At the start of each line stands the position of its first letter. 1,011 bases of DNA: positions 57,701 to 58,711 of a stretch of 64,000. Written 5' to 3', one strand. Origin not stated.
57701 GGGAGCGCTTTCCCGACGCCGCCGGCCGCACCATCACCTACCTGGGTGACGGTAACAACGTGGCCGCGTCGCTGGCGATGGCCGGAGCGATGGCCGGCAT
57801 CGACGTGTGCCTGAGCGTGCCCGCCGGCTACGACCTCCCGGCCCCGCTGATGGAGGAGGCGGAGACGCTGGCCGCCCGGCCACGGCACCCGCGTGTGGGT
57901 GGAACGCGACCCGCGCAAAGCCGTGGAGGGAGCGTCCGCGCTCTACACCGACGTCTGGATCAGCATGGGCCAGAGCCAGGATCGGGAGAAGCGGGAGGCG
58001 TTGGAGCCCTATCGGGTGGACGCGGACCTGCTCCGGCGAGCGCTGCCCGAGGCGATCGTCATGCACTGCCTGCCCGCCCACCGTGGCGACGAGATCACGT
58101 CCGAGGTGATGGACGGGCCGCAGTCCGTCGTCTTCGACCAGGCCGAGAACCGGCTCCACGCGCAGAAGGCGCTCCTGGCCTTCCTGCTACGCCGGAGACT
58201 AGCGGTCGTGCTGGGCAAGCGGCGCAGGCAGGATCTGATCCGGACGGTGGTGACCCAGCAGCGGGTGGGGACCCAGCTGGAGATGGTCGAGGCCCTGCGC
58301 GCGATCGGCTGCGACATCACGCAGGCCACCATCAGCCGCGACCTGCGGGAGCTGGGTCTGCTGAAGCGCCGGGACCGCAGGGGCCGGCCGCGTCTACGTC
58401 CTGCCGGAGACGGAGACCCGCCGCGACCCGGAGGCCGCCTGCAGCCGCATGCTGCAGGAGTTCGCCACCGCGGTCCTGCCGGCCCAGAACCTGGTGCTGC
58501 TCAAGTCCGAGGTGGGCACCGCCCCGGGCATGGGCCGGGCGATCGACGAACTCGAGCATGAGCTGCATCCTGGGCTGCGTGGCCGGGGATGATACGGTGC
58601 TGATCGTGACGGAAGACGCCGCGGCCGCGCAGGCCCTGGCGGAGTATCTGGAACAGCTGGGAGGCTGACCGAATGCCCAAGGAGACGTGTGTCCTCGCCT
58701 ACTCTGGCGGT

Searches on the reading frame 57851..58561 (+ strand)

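Call 70: search_protein_families(library=pfam, proteins=[window:57851-58561:+], max_evalue=0.00001)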
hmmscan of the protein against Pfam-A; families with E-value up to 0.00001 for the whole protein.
window:57851-58561:+ (236 aa): 2 families
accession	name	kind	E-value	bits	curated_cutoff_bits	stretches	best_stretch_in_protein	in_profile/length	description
PF00185.30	OTCace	-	1.3e-38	132.9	29.4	1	11-112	55-157/157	Aspartate/ornithine carbamoyltransferase, Asp/Orn binding domain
PF01316.27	Arg_repressor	-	1.1e-16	60.8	27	1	122-179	2-59/70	Arginine repressor, DNA binding domain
